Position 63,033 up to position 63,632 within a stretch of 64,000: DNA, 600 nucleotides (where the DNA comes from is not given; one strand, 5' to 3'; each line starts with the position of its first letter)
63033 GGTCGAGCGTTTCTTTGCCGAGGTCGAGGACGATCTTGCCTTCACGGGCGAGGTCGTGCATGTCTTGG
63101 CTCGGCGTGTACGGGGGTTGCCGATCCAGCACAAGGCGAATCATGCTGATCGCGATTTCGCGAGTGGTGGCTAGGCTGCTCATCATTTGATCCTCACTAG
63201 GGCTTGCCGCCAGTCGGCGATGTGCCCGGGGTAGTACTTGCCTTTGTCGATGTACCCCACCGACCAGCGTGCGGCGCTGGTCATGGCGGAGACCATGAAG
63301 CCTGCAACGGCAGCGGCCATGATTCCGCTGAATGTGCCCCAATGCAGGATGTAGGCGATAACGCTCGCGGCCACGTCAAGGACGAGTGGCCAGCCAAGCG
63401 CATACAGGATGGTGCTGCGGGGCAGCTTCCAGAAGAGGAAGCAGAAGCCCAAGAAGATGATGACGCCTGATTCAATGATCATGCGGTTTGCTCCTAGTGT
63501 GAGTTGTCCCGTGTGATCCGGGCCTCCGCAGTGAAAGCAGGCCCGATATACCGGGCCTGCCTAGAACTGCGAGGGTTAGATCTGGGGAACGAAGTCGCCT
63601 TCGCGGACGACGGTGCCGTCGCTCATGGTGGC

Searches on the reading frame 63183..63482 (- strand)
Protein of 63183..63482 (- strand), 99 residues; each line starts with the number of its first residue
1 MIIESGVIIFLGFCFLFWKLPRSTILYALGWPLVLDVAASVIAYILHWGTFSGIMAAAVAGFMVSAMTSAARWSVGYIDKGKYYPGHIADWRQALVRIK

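Call 21: search_protein_families(library=phrogs, proteins=[window:63183-63482:-], max_evalue=0.001)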
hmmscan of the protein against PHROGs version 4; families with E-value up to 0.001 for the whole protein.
window:63183-63482:- (99 aa): 2 families
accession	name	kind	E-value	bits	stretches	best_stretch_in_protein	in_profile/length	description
phrog_29412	-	unknown function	1.2e-11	46.2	1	6-92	9-97/108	-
phrog_37899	-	unknown function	9.1e-05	23.9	1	19-77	20-78/123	-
